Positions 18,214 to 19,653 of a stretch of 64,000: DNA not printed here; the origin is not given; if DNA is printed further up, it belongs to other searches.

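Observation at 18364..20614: Tandem AstE/AspA-family paralogs with divergent second metal/acid motif (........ vs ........)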

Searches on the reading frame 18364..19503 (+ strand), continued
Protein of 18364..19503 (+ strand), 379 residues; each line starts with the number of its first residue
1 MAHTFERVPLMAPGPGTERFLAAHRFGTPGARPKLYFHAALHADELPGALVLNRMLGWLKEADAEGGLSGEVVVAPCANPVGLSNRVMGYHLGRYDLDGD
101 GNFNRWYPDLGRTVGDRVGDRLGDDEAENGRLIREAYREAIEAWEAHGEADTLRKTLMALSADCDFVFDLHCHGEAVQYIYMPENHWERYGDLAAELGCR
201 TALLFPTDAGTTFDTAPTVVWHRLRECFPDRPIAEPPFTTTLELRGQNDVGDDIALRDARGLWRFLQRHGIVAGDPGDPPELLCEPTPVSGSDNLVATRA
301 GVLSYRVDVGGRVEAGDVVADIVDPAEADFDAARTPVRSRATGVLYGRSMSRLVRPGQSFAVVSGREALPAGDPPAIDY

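Call 37: find_encoding_contigs(protein=P0042, flank=8000, max_places=2)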
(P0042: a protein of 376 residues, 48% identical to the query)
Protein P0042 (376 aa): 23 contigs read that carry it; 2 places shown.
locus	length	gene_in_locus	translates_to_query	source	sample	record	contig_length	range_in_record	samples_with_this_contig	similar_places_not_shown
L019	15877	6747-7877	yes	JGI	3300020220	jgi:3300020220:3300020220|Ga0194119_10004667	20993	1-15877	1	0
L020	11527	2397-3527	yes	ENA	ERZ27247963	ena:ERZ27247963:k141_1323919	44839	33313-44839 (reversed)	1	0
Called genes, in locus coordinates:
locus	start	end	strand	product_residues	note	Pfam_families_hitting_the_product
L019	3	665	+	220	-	?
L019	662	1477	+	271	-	PF02615:Ldh_2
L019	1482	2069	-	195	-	PF13875:DUF4202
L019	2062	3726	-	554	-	-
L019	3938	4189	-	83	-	-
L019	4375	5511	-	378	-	PF00425:Chorismate_bind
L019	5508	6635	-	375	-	PF00890:FAD_binding_2 (faint), PF01266:DAO, PF01946:Thi4 (faint), PF13450:NAD_binding_8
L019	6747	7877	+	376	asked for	PF24827:AstE_AspA_cat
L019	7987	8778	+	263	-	PF00005:ABC_tran, PF02463:SMC_N (weak), PF13304:AAA_21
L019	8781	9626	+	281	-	PF00497:SBP_bac_3, PF10613:Lig_chan-Glu_bd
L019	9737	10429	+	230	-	PF00528:BPD_transp_1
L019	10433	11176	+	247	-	PF00528:BPD_transp_1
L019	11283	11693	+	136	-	PF01471:PG_binding_1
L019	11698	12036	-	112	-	PF07372:DUF1491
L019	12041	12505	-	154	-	-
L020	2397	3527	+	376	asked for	PF24827:AstE_AspA_cat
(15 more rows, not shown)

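Call 52: predict_structure(alignment_id=A2)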
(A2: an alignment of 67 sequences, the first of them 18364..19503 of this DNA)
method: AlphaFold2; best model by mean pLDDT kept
length: 379 residues; sequences in the alignment: 67
mean_pLDDT: 93.1   pTM: 0.91
mean pLDDT of the five models: 93.1, 92.8, 92.4, 91.9, 90.5
residues with pLDDT >= 90: 311; 70-90: 58; 50-70: 10; < 50: 0
segments of 3 or more residues with pLDDT < 50: none
pLDDT, mean of each block of 10 residues (from residue 1): 91 89 96 97 91 98 97 95 81 75 89 94 97 97 93 95 97 94 95 97 93 92 96 96 92 96 98 96 93 94 97 97 97 97 94 93 93 63
secondary structure, 60 per line:
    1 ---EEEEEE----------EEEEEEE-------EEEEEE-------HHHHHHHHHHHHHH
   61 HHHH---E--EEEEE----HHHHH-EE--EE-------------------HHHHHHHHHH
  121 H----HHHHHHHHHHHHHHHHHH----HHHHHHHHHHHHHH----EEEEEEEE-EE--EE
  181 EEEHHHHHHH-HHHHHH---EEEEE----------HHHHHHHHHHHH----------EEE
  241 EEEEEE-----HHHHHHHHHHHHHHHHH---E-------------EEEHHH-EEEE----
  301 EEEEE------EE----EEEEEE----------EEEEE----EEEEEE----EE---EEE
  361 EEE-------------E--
elements in order: E4-9 E20-26 E34-39 H47-64 E71-75 H80-84 H111-121 H126-143 H148-161 E166-173 E179-183 H184-190 H192-197 E201-205 H216-227 E238-246 H252-268 E286-288 E293-296 E301-305 E318-323 E334-338 E343-348 E358-363

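Call 56: fold_search(model_id=the predicted structure, library=pdb)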
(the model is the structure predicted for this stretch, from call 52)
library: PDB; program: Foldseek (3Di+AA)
matches with E <= 10: 1406; with E <= 0.001: 113
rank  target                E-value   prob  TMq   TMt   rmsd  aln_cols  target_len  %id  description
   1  8ein_D                2.5e-42  1.00  0.92  0.95   1.7       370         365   33  Crystal structure of WT cyanophycin dipeptide hydrolase CphZ from Acinetobacter baylyi DSM587 (released 2023-03-08)
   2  8eip_D                3.2e-42  1.00  0.92  0.95   1.7       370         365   33  Crystal structure of cyanophycin dipeptide hydrolase CphZ E251A from Acinetobacter baylyi DSM587 in complex with beta- (released 2023-03-08)
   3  8ein_A                3.1e-41  1.00  0.91  0.95   1.8       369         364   33  Crystal structure of WT cyanophycin dipeptide hydrolase CphZ from Acinetobacter baylyi DSM587 (released 2023-03-08)
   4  8ein_B                3.1e-41  1.00  0.92  0.94   2.0       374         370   33  Crystal structure of WT cyanophycin dipeptide hydrolase CphZ from Acinetobacter baylyi DSM587 (released 2023-03-08)
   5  8eip_B                3.6e-41  1.00  0.92  0.94   1.7       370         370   33  Crystal structure of cyanophycin dipeptide hydrolase CphZ E251A from Acinetobacter baylyi DSM587 in complex with beta- (released 2023-03-08)
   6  8eip_A                4.8e-41  1.00  0.91  0.95   1.8       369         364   33  Crystal structure of cyanophycin dipeptide hydrolase CphZ E251A from Acinetobacter baylyi DSM587 in complex with beta- (released 2023-03-08)
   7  3fmc_C                2.3e-30  1.00  0.82  0.85   3.2       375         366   24  CRYSTAL STRUCTURE OF a putative succinylglutamate desuccinylase / aspartoacylase family protein (SAMA_0604) FROM SHEWA (released 2009-01-06)
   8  3lwu                  8.9e-30  1.00  0.85  0.87   2.7       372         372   23  Crystal structure of Putative succinylglutamate desuccinylase/aspartoacylase (YP_749235.1) from Shewanella frigidimarinA (released 2010-03-23)
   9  3fmc_A                5.7e-29  1.00  0.83  0.86   3.1       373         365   25  CRYSTAL STRUCTURE OF a putative succinylglutamate desuccinylase / aspartoacylase family protein (SAMA_0604) FROM SHEWA (released 2009-01-06)
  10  3cdx_C                6.9e-20  1.00  0.63  0.72   4.9       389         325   16  Crystal structure of succinylglutamatedesuccinylase/aspartoacylase from Rhodobacter sphaeroides (released 2008-03-11)
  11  3cdx_A                4.1e-19  1.00  0.66  0.75   4.4       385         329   16  Crystal structure of succinylglutamatedesuccinylase/aspartoacylase from Rhodobacter sphaeroides (released 2008-03-11)
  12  3cdx_F                6.0e-19  1.00  0.65  0.74   4.7       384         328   16  Crystal structure of succinylglutamatedesuccinylase/aspartoacylase from Rhodobacter sphaeroides (released 2008-03-11)
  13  6twm_J                1.0e-18  1.00  0.66  0.75   4.7       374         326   17  Product bound structure of the Ectoine utilization protein EutE (DoeB) from Ruegeria pomeroyi (released 2020-05-20)
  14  3cdx_E                1.3e-18  1.00  0.65  0.75   4.6       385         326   16  Crystal structure of succinylglutamatedesuccinylase/aspartoacylase from Rhodobacter sphaeroides (released 2008-03-11)
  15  3cdx_D                1.4e-18  1.00  0.62  0.72   5.2       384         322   16  Crystal structure of succinylglutamatedesuccinylase/aspartoacylase from Rhodobacter sphaeroides (released 2008-03-11)
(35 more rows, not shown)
